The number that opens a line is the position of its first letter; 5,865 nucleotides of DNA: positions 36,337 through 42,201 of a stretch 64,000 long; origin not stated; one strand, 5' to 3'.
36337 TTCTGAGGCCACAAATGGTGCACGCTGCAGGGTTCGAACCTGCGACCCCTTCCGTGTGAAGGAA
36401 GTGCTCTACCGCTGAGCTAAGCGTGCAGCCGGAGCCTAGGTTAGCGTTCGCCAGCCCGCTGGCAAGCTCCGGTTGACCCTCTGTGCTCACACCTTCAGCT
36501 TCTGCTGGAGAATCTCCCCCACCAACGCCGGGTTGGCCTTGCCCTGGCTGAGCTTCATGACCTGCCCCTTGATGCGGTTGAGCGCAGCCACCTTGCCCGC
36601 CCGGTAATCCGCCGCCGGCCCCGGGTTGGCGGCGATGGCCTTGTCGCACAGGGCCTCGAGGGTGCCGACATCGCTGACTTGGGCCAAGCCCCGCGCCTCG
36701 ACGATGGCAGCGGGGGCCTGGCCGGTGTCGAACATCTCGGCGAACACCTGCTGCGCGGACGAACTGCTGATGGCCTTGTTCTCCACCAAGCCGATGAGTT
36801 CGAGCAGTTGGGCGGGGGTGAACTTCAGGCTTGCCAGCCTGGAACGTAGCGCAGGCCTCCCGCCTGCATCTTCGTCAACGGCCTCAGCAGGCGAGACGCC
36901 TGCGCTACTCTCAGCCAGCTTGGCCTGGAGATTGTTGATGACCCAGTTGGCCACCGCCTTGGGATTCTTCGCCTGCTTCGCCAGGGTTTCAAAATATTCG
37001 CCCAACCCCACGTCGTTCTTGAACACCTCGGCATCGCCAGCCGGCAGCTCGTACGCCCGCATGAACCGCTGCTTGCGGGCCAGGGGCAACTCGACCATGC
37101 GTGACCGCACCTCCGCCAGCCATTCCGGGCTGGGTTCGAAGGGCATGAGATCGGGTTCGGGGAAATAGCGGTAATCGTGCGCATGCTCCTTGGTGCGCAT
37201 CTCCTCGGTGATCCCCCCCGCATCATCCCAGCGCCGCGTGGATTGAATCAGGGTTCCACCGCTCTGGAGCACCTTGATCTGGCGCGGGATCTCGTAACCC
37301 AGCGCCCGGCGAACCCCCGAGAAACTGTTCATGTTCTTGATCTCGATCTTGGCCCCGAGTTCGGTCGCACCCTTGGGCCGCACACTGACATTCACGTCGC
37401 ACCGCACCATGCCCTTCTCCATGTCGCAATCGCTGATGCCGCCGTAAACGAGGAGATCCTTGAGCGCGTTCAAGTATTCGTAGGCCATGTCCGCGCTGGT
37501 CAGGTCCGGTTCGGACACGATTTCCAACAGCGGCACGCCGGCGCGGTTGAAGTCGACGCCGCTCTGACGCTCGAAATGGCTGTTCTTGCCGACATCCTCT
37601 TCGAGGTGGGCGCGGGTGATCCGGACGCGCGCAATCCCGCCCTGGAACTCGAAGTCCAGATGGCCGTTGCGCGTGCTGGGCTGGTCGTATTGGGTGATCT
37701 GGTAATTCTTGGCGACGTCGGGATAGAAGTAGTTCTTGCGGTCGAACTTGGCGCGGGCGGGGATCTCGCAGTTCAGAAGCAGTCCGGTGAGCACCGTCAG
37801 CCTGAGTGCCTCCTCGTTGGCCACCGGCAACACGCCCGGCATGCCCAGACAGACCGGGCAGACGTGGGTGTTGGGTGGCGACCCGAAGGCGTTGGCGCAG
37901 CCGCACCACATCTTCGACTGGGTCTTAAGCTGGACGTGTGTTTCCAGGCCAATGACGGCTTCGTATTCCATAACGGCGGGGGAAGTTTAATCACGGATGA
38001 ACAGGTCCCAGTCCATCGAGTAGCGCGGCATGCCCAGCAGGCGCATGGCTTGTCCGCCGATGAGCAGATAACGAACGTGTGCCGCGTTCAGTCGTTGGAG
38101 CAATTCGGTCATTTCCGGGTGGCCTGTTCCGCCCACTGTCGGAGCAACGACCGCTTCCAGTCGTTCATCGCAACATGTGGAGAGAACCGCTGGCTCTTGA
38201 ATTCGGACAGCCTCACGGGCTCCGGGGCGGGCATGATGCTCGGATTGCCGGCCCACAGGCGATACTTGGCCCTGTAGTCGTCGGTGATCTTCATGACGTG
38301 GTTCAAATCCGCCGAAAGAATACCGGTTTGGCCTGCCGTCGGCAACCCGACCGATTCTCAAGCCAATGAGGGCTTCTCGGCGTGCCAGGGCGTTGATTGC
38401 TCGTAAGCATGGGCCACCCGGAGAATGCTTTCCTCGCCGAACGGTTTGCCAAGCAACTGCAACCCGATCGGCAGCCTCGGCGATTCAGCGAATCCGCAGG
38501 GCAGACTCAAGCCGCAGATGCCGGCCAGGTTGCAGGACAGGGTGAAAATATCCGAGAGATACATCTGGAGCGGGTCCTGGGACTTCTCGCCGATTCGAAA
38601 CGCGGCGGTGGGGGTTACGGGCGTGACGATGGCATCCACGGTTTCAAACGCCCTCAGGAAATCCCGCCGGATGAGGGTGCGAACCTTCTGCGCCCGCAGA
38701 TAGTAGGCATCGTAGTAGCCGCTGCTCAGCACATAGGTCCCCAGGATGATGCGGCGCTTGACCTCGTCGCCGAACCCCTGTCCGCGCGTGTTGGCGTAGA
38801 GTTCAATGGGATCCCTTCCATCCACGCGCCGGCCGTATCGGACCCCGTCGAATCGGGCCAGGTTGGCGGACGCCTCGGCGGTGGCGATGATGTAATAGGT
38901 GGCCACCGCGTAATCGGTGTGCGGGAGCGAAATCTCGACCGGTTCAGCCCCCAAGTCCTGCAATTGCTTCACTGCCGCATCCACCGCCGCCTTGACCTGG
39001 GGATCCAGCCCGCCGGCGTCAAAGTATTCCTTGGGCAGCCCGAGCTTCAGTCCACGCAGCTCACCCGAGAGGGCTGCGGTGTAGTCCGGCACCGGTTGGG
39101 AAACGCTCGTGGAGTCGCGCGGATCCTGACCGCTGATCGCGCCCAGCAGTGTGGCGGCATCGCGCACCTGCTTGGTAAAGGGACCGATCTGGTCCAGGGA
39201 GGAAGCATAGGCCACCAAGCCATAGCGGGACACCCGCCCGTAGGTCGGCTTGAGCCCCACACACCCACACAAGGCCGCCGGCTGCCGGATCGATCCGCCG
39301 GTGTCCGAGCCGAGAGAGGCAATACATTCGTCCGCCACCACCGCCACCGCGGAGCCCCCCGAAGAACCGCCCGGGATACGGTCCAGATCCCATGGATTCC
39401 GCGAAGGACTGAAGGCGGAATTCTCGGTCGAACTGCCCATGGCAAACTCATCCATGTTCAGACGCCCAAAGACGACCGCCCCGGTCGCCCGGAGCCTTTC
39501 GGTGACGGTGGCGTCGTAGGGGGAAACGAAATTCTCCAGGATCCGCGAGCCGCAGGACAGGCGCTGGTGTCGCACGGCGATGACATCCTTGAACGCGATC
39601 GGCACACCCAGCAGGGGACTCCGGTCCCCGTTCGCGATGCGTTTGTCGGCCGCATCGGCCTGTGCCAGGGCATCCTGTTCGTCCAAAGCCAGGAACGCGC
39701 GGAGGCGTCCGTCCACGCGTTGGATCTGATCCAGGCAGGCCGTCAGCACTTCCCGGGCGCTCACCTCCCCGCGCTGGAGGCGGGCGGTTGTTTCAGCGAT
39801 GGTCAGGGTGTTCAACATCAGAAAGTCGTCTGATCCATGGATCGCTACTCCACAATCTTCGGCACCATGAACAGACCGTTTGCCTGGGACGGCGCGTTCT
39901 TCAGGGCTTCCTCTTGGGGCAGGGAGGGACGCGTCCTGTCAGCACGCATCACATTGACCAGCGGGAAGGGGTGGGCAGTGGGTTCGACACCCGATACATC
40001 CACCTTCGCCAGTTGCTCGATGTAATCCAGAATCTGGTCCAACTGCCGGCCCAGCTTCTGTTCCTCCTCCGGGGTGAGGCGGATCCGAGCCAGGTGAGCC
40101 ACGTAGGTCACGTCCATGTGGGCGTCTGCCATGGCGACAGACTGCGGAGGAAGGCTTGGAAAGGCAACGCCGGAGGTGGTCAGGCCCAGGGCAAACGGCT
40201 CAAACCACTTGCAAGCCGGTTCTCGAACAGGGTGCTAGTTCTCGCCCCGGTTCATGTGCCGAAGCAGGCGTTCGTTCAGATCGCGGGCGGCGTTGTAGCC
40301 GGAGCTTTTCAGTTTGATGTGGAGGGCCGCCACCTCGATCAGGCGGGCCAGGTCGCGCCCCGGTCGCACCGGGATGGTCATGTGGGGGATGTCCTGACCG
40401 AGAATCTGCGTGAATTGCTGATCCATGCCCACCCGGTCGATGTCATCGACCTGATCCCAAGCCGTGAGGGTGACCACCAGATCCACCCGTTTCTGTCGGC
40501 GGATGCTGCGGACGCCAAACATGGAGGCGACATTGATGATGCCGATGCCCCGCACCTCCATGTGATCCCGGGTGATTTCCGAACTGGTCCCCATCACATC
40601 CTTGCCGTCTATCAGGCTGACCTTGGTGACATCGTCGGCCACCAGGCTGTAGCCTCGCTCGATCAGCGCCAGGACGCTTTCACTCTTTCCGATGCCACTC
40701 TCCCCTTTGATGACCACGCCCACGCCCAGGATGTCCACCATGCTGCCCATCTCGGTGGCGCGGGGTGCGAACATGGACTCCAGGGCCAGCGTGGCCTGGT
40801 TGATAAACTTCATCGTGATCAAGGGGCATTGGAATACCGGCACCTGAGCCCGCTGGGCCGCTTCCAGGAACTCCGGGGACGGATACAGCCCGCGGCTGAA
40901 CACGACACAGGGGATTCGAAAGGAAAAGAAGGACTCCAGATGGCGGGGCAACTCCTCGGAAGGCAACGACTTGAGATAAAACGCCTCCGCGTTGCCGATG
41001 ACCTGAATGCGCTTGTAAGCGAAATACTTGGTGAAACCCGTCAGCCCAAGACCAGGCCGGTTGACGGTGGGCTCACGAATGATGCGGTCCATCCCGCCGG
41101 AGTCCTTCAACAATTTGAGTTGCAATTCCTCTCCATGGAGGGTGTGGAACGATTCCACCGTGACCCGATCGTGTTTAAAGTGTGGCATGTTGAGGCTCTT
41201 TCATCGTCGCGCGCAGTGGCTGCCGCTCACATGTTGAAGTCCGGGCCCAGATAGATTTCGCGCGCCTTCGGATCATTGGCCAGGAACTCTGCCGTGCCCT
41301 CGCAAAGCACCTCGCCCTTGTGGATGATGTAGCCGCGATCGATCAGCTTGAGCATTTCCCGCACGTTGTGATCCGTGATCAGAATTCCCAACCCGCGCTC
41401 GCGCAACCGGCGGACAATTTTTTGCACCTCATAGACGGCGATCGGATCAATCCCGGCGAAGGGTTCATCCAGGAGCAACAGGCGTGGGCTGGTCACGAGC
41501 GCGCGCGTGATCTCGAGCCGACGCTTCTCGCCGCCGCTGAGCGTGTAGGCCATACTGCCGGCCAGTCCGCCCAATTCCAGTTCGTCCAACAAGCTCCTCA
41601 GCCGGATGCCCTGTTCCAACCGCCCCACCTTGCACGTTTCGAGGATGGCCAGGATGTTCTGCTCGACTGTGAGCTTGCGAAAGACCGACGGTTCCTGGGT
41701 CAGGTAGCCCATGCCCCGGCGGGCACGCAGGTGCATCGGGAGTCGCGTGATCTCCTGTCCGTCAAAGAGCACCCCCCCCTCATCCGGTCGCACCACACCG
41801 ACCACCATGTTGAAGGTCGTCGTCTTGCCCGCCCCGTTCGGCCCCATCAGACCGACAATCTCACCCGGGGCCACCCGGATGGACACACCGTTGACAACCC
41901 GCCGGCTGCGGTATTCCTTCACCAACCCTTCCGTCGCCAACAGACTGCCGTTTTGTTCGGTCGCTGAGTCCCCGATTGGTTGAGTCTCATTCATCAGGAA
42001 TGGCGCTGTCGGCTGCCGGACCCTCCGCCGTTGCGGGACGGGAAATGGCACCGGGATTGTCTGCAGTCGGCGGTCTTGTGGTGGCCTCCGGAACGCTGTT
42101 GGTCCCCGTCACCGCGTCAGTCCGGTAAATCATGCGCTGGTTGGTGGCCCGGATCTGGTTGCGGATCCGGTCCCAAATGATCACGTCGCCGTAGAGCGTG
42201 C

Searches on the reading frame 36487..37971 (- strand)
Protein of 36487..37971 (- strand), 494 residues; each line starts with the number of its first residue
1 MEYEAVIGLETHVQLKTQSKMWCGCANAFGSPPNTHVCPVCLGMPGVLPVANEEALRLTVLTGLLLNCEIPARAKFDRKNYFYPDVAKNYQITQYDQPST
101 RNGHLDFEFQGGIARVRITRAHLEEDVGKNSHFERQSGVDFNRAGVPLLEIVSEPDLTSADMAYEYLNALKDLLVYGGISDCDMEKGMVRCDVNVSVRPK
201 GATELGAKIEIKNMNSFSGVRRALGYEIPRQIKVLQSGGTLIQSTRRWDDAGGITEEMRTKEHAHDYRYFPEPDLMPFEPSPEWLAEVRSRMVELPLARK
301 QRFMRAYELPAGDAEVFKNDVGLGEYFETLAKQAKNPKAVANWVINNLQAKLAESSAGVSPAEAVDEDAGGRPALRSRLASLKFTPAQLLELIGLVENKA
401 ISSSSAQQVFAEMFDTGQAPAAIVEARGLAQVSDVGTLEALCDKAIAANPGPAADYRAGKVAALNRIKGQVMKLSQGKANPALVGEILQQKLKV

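Call 15: search_protein_families(library=pfam, max_evalue=0.001, proteins=[window:36487-37971:-])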
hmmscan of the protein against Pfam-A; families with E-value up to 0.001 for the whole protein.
window:36487-37971:- (494 aa): 2 families
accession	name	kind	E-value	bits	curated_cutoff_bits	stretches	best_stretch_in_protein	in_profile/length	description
PF02934.20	GatB_N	-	4.7e-112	374.1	23.4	1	6-285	2-276/277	GatB/GatE catalytic domain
PF02637.23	GatB_Yqey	-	5.5e-40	137.1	27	1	325-492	1-148/148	GatB domain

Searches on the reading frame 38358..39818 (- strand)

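Call 15: search_protein_families(library=pfam, max_evalue=0.001, proteins=[window:38358-39818:-])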
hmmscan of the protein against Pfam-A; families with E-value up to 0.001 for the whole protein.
window:38358-39818:- (486 aa): 1 family
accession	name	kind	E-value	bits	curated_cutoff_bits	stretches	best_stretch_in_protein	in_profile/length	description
PF01425.27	Amidase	-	3.2e-157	524.6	27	1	23-466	1-445/445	Amidase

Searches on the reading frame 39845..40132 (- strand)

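Call 15: search_protein_families(library=pfam, max_evalue=0.001, proteins=[window:39845-40132:-])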
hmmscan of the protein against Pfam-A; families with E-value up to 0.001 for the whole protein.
window:39845-40132:- (95 aa): 1 family
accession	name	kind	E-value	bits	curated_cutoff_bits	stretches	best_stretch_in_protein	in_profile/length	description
PF02686.20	GatC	-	8.8e-25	87.1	23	1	19-90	1-66/66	Glu-tRNAGln amidotransferase C subunit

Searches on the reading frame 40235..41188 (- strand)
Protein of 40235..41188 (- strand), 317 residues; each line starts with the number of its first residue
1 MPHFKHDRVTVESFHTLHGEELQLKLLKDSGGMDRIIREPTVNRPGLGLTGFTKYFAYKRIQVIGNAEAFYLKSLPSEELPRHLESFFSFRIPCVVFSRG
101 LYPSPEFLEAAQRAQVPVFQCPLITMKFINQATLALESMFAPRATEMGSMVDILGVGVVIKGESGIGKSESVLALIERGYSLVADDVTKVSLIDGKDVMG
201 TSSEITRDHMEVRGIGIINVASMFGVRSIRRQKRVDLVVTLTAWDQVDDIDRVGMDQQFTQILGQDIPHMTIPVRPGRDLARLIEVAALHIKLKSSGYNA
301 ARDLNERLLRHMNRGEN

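Call 15: search_protein_families(library=pfam, max_evalue=0.001, proteins=[window:40235-41188:-])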
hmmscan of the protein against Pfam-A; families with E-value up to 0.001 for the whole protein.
window:40235-41188:- (317 aa): 2 families
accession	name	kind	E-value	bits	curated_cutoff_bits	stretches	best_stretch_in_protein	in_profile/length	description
PF07475.17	Hpr_kinase_C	-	3e-60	203.1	33.3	1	140-307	3-170/171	HPr Serine kinase C-terminal domain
PF02603.21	Hpr_kinase_N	-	2e-34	118.7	24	1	20-133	8-122/125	HPr Serine kinase N terminus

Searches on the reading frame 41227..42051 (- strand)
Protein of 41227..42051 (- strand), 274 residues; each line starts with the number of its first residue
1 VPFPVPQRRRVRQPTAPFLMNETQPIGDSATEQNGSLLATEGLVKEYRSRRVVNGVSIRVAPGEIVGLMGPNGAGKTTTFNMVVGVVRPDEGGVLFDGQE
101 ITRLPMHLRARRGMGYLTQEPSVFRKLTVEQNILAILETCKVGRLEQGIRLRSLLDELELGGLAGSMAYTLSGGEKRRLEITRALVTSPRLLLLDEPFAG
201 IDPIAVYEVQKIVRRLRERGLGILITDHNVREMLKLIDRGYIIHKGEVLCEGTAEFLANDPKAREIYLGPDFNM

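Call 15: search_protein_families(library=pfam, max_evalue=0.001, proteins=[window:41227-42051:-])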
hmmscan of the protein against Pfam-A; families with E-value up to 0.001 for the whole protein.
window:41227-42051:- (274 aa): 3 families
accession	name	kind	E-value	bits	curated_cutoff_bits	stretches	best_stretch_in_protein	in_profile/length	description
PF00005.33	ABC_tran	-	3.7e-35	122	25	1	54-199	2-137/137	ABC transporter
PF13304.12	AAA_21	-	8.2e-06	26.5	27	0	168-229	235-299/304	AAA domain, putative AbiEii toxin, Type IV TA system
PF12399.14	BCA_ABC_TP_C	-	0.00044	20.2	25.5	1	247-269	1-23/27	Branched-chain amino acid ATP-binding cassette transporter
